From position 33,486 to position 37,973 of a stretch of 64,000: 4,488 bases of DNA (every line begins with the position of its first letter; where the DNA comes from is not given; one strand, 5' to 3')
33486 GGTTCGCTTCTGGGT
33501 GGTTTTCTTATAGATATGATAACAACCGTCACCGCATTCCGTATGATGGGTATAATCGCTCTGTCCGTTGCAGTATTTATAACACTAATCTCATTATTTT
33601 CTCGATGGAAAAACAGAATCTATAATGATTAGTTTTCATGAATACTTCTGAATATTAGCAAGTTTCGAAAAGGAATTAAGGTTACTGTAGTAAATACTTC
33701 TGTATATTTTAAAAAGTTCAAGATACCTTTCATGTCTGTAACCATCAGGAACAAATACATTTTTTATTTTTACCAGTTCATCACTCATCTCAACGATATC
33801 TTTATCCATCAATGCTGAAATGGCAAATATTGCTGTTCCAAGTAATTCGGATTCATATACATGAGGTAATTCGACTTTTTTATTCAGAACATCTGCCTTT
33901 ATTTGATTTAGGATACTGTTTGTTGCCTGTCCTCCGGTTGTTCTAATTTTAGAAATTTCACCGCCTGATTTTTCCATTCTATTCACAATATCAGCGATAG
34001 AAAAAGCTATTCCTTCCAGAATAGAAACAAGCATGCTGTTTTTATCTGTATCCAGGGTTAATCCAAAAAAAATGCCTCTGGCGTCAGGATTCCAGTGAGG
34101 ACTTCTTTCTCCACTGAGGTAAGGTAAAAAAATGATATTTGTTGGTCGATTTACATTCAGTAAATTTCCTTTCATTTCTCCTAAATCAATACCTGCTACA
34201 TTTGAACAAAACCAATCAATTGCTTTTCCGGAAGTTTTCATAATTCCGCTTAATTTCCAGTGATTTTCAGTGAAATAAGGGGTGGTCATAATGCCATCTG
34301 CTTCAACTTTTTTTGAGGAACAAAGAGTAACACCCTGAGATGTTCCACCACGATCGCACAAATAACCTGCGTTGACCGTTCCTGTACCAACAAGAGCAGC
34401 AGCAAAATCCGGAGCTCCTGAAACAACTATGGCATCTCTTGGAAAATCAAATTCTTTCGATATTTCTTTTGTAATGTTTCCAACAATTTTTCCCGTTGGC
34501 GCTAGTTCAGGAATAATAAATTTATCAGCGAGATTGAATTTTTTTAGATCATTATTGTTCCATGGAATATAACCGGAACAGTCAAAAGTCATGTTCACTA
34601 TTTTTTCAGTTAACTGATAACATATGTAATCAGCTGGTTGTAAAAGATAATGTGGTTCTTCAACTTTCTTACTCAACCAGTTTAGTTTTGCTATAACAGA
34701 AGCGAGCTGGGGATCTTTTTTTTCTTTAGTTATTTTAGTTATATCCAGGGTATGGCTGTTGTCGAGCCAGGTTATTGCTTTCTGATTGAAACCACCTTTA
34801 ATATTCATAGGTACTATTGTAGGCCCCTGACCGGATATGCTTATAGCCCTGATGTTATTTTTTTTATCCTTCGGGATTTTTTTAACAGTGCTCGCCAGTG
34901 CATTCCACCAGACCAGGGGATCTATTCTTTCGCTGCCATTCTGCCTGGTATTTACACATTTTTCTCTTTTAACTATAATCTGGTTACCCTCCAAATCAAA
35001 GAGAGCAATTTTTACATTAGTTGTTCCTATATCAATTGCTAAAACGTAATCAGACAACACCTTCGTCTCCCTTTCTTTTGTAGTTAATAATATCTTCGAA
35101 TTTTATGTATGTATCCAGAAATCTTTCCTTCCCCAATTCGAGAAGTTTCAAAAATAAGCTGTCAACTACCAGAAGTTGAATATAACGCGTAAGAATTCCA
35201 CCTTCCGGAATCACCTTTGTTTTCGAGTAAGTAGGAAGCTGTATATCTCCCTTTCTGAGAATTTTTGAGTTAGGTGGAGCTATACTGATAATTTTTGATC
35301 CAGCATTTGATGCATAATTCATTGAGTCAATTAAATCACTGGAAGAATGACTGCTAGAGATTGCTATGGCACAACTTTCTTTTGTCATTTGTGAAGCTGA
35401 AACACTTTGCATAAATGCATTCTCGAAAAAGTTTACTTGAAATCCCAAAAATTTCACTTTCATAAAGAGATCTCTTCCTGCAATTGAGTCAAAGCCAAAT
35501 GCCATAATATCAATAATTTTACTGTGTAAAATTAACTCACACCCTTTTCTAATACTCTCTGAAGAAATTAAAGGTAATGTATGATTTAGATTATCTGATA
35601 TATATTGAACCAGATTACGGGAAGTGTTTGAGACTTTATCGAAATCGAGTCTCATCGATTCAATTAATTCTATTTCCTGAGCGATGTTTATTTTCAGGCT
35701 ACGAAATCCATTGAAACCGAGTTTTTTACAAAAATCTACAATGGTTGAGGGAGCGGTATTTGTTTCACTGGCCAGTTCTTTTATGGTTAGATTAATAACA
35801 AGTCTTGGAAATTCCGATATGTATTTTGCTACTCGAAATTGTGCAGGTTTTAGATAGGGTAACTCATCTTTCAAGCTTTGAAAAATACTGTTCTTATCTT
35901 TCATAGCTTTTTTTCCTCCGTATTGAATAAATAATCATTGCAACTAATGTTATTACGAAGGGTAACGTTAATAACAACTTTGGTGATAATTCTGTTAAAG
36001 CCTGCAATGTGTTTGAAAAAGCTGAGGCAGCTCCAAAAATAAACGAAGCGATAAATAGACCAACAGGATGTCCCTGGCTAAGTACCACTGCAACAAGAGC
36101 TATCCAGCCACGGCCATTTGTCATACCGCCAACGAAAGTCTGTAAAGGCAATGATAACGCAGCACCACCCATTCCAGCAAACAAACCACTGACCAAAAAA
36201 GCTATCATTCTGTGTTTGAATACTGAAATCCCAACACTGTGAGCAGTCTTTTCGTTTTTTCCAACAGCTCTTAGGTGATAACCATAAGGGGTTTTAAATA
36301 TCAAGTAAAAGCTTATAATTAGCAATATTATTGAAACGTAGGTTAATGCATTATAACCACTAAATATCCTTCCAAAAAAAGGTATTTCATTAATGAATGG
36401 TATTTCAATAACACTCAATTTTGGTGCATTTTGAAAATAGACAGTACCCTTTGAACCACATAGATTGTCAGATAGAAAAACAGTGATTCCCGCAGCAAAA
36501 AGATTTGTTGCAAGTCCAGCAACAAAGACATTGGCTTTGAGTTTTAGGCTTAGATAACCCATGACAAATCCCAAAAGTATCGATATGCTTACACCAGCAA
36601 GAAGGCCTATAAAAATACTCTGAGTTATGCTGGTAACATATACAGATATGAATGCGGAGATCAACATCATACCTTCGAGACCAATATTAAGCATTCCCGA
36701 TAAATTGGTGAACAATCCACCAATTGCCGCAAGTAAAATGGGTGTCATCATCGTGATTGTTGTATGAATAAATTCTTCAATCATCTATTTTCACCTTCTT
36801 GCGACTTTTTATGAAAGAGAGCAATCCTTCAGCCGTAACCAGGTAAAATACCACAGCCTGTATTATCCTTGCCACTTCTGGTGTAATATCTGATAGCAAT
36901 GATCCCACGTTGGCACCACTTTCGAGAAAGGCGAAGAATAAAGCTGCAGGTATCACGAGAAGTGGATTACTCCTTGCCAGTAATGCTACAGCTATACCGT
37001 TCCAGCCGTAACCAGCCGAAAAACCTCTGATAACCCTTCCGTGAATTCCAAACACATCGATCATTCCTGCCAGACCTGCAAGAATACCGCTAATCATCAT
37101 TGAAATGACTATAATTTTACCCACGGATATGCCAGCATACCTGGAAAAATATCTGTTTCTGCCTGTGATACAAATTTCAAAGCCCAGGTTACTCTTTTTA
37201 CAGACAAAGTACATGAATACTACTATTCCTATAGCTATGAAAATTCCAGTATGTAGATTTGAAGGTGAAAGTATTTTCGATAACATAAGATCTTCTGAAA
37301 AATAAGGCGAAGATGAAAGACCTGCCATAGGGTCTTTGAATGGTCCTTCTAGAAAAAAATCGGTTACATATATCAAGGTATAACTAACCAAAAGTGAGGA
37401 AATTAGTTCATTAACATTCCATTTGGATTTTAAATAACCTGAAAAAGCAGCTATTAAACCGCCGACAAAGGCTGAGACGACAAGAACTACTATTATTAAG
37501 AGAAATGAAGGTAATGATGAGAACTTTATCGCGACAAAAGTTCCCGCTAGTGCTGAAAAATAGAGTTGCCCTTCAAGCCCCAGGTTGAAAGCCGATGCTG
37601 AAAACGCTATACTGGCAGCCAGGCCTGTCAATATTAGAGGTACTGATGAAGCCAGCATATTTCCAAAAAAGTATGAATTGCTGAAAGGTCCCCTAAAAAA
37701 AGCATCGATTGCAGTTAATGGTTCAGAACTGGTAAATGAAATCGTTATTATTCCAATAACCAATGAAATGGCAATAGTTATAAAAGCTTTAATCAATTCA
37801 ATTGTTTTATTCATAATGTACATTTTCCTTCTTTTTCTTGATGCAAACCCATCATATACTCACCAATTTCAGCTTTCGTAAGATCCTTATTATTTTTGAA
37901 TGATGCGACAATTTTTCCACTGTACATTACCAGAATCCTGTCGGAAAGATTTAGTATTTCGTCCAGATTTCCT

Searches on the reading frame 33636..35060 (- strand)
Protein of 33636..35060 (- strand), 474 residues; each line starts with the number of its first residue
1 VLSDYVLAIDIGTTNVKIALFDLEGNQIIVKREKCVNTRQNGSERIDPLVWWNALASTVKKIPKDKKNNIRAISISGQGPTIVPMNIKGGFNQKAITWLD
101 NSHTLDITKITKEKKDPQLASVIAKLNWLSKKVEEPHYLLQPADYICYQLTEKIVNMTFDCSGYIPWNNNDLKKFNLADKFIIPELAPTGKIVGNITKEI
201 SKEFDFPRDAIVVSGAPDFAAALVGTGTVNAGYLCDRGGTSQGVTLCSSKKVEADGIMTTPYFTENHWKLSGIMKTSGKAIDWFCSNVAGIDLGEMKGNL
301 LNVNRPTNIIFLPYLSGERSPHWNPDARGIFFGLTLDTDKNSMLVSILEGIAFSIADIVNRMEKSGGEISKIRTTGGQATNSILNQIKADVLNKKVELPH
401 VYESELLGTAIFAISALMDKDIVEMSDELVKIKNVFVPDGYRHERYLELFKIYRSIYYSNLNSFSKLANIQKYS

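Call 75: search_protein_families(library=pfam, proteins=[window:33636-35060:-], max_evalue=0.00001)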
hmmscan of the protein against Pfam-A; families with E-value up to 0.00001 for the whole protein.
window:33636-35060:- (474 aa): 2 families
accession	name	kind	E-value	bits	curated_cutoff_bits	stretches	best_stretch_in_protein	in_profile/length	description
PF02782.22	FGGY_C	-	4.2e-36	125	27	1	239-416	6-197/198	FGGY family of carbohydrate kinases, C-terminal domain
PF00370.27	FGGY_N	-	3.4e-22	79.7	28.8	1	5-225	1-245/245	FGGY family of carbohydrate kinases, N-terminal domain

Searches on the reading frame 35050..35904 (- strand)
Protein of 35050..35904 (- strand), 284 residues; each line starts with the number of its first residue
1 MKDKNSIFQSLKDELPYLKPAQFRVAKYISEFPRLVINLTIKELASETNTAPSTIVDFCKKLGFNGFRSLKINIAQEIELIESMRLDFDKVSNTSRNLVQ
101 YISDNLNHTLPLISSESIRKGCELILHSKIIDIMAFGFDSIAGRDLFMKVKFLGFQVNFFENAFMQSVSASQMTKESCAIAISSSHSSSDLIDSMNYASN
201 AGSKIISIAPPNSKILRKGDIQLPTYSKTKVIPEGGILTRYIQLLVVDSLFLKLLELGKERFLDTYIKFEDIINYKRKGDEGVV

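Call 75: search_protein_families(library=pfam, proteins=[window:35050-35904:-], max_evalue=0.00001)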
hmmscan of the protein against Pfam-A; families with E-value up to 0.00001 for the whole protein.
window:35050-35904:- (284 aa): 2 families
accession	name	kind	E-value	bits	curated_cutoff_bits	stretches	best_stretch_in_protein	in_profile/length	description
PF01418.23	HTH_6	-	1.8e-15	57.1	28.3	1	12-78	8-74/77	Helix-turn-helix domain, rpiR family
PF01380.27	SIS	-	7.2e-09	36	25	1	125-252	2-130/131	SIS domain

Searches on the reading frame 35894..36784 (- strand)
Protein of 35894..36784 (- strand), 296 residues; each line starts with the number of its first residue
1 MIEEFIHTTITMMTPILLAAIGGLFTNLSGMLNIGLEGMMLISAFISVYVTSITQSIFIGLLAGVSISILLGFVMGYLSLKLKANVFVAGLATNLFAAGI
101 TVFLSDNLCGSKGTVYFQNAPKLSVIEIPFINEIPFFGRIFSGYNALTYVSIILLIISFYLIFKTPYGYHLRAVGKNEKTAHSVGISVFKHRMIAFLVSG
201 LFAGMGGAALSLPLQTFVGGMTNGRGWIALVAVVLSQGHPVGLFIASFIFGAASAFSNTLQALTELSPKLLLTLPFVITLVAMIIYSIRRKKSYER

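Call 75: search_protein_families(library=pfam, proteins=[window:35894-36784:-], max_evalue=0.00001)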
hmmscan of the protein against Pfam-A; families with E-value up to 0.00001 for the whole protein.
window:35894-36784:- (296 aa): 1 family
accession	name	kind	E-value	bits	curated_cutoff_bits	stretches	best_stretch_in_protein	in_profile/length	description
PF02653.21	BPD_transp_2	-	8.9e-40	137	26.8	1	7-279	3-265/269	Branched-chain amino acid transport system / permease component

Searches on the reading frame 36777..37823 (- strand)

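Call 75: search_protein_families(library=pfam, proteins=[window:36777-37823:-], max_evalue=0.00001)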
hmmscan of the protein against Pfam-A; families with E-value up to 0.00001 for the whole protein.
window:36777-37823:- (348 aa): 1 family
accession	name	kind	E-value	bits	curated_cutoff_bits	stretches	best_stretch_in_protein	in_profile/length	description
PF02653.21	BPD_transp_2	-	3.9e-36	125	26.8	1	55-329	4-268/269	Branched-chain amino acid transport system / permease component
